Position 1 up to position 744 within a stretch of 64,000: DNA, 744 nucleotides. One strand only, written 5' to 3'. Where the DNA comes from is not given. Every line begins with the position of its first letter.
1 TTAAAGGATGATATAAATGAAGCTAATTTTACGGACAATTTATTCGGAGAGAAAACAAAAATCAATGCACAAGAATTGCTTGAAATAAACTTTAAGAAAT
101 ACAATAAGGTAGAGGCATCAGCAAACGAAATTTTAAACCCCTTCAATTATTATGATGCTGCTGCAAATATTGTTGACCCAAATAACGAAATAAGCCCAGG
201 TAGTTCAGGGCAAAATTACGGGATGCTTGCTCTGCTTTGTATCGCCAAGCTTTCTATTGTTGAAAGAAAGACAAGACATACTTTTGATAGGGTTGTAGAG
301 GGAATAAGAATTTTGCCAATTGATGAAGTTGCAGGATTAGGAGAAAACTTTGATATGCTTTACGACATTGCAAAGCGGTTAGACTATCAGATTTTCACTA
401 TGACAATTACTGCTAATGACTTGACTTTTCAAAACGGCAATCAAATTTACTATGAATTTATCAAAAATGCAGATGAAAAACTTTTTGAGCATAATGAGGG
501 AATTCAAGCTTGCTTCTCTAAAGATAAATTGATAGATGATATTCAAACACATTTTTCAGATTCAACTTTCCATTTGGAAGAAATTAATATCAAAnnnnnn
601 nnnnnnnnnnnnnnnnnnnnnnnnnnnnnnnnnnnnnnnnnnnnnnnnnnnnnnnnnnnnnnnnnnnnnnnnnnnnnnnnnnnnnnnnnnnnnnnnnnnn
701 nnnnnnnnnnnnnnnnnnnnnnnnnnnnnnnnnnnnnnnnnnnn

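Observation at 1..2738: Window-edge defence-like module: SMC/ABC ATPase (truncated by window) + Toprim protein, translationally coupled, followed by RhuM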

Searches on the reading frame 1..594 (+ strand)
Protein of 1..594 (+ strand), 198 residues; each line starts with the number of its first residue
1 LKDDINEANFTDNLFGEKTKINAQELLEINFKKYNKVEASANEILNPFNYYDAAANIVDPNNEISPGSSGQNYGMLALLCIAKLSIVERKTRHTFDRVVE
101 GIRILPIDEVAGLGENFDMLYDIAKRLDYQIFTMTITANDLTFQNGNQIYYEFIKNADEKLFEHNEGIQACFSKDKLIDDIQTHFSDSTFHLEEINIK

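Call 4: search_protein_families(library=pfam, proteins=[window:1-594:+], max_evalue=1)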
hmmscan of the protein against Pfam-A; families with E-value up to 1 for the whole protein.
window:1-594:+ (198 aa): 0 families

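Call 5: search_protein_families(library=padloc, proteins=[window:1-594:+], max_evalue=1)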
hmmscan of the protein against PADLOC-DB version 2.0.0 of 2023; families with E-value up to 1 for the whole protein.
window:1-594:+ (198 aa): 0 families

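Call 7: search_protein_families(library=ncbifam, proteins=[window:1-594:+], max_evalue=1)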
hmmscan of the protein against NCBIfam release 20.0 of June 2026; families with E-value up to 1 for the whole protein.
window:1-594:+ (198 aa): 2 families
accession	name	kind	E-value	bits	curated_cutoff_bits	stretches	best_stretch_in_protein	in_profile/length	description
NF009263.0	PRK12620.1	equivalog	0.047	13.7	158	1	26-94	60-126/133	flagellar basal body rod protein FlgB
TIGR04069.1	ocin_ACP_rel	hypoth_equivalog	0.069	13.6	70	1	3-52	19-71/77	peptide maturation system acyl carrier-related protein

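Call 21: find_homologous_proteins(query=window:1-594:+)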
Query window:1-594:+ (198 aa): 11 proteins with E <= 0.001 among 147 candidates.
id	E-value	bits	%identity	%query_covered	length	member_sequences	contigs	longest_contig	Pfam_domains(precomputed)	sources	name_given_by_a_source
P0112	5.7e-102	358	83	97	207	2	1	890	-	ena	-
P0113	7.1e-98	344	82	97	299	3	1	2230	-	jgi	jgi:DNA repair protein SbcC/Rad50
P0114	5.0e-73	263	65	97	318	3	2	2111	-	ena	-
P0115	1.2e-72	262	62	95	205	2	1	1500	-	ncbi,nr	ncbi:MAG: hypothetical protein C0490_22540, partial [Marivirga sp.]|nr:hypothetical protein [Marivir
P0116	1.1e-51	194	51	98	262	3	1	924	-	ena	-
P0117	2.1e-50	189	52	98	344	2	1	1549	-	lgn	-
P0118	9.1e-33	132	57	60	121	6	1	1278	-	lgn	-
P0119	3.0e-29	120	44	75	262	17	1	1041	-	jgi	jgi:hypothetical protein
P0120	4.9e-29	120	52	62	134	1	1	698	-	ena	-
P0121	4.6e-19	87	38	73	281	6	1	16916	-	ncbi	-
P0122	2.4e-18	85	36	70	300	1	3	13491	-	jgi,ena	-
